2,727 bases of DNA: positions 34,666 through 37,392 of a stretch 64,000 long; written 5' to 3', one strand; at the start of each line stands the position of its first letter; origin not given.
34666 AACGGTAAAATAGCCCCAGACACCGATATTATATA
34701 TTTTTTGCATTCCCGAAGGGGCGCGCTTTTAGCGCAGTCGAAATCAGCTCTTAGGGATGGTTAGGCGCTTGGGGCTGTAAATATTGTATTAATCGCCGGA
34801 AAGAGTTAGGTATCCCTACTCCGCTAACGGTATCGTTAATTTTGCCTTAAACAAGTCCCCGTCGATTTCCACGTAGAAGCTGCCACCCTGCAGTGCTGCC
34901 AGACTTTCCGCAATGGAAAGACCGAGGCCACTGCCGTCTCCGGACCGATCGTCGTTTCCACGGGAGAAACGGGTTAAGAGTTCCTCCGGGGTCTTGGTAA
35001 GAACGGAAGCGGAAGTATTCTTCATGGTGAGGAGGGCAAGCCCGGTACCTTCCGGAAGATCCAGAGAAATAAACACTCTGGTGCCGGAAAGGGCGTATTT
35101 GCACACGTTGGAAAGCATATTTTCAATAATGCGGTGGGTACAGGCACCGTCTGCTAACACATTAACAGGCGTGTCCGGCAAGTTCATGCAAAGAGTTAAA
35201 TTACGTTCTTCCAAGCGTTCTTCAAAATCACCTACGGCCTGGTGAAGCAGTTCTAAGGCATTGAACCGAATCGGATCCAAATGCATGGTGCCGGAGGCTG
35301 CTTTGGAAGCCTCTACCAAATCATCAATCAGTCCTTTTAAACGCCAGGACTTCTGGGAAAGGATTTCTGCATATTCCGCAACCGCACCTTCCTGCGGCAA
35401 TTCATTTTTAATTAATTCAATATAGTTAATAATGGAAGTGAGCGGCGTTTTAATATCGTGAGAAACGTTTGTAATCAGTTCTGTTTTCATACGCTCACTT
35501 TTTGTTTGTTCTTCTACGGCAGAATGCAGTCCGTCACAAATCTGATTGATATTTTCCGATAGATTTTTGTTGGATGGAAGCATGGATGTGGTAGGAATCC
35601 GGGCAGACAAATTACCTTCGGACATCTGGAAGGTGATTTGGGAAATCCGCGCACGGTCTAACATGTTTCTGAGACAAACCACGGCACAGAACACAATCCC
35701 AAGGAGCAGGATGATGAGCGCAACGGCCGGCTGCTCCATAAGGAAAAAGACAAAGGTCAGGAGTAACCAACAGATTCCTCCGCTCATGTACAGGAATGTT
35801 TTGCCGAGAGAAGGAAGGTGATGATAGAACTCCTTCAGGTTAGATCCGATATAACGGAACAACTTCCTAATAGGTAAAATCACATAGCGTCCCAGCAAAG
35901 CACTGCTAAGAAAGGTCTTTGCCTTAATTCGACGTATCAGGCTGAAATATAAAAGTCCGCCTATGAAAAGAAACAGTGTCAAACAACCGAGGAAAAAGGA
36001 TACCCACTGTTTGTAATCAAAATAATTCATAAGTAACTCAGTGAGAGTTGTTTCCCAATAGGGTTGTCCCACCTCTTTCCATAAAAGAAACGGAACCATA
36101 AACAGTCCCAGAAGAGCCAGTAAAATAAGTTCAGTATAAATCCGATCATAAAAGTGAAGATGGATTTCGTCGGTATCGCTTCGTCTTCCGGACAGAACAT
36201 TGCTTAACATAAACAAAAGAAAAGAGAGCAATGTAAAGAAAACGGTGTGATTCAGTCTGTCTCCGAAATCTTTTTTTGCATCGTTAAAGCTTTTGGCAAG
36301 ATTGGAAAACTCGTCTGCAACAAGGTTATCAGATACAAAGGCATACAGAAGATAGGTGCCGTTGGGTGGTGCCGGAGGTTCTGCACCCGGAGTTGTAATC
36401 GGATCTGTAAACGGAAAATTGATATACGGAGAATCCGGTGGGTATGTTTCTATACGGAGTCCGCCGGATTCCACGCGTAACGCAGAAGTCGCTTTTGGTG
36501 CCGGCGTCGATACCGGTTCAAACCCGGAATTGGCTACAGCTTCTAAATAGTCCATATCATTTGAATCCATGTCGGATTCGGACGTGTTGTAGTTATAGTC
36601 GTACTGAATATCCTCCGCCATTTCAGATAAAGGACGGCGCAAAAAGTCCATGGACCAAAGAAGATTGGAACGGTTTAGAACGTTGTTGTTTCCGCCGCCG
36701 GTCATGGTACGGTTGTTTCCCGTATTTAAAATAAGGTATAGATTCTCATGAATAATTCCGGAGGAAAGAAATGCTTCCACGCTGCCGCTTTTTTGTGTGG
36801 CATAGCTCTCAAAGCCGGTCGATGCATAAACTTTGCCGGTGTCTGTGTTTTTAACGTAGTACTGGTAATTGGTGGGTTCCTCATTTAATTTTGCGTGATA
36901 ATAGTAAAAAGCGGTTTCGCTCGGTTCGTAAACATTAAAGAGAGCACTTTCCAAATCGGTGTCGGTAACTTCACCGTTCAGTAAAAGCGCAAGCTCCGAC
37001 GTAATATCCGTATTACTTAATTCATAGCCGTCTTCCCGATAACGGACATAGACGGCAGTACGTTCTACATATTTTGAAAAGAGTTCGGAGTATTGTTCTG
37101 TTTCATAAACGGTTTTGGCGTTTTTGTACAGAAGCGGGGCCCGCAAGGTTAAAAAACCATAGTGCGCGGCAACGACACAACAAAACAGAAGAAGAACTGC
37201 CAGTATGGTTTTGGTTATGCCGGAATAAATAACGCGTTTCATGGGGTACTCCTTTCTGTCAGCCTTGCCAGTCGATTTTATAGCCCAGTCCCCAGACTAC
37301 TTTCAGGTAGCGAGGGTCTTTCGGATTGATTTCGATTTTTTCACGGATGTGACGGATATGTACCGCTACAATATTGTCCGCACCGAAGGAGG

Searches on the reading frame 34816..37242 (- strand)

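Call 17: search_protein_families(library=pfam, proteins=[window:34816-37242:-])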
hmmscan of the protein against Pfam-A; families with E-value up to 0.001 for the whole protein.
window:34816-37242:- (808 aa): 2 families
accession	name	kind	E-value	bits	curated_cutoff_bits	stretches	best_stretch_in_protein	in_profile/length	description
PF00512.31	HisKA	-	1.1e-13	51.5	26.9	1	585-650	1-65/66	His Kinase A (phospho-acceptor) domain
PF02518.31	HATPase_c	-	1.9e-10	41.6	26.4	1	703-793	7-96/111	Histidine kinase-, DNA gyrase B-, and HSP90-like ATPase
